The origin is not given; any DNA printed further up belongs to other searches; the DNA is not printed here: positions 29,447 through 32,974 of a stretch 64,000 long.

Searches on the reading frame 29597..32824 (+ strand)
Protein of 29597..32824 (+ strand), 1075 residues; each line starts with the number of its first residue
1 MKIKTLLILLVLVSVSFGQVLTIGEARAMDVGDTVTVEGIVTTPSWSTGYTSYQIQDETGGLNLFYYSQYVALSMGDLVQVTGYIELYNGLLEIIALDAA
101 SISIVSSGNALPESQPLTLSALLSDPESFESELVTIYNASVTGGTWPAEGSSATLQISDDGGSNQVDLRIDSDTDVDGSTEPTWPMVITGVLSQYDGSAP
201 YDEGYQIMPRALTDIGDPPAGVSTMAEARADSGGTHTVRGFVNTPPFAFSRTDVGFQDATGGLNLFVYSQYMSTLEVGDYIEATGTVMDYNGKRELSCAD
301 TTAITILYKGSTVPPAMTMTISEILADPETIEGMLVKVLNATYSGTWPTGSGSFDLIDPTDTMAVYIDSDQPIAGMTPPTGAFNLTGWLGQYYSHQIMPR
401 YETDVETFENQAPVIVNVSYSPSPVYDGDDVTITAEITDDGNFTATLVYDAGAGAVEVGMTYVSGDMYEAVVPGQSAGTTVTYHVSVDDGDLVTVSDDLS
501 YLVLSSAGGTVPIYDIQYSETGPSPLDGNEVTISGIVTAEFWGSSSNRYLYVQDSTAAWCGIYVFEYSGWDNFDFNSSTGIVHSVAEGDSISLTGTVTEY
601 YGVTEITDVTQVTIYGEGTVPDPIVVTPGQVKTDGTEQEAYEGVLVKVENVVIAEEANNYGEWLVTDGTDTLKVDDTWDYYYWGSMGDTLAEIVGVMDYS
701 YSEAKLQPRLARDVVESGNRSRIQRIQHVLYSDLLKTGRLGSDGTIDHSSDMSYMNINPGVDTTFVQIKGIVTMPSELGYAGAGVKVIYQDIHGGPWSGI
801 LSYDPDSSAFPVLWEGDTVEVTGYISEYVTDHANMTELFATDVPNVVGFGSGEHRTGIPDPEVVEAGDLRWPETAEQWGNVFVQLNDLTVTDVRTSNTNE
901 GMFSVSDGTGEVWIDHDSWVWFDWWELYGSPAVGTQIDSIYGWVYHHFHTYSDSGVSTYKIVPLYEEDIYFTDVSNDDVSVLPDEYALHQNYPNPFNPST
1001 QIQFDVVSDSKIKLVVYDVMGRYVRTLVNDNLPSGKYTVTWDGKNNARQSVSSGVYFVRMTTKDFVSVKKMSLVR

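Call 27: search_protein_families(library=ncbifam, proteins=[window:29597-32824:+], max_evalue=0.001)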
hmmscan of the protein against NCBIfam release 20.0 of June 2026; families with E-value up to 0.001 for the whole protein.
window:29597-32824:+ (1075 aa): 9 families
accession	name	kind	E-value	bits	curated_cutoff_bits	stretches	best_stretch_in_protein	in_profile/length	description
NF033681.1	ExeM_NucH_DNase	subfamily_domain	4.6e-27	95.1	300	2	575-672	39-135/546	ExeM/NucH family extracellular endonuclease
TIGR04183.1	Por_Secre_tail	domain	1.2e-09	38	23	1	992-1071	2-69/72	T9SS type A sorting domain-containing protein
NF033707.1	T9SS_sortase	equivalog_domain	1.1e-07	29.9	420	1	989-1063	999-1078/1095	type IX secretion system sortase PorU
NF052323.1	T9SSA_dep_M6i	equivalog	1.2e-07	30.1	600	1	971-1063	942-1027/1043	T9SS-dependent M6-like inactivated metalloprotease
NF009276.0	PRK12633.1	equivalog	2.1e-07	30.9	383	1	999-1065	117-184/234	flagellar basal body rod modification protein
NF052228.1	T9SS_PorZ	equivalog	2.8e-06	26.1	260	1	991-1065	675-745/757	type IX secretion system anionic LPS delivery protein PorZ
NF005176.1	PRK06655.1-1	equivalog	3.3e-06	27.2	230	1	1008-1063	95-150/197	flagellar hook assembly protein FlgD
NF009452.0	PRK12812.1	equivalog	0.00021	20.6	258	1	1008-1064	149-208/289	flagellar basal body rod modification protein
NF038113.1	T9SSA_dep_M36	equivalog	0.00033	18.9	885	1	989-1071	793-866/869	T9SS-dependent M36 family metallopeptidase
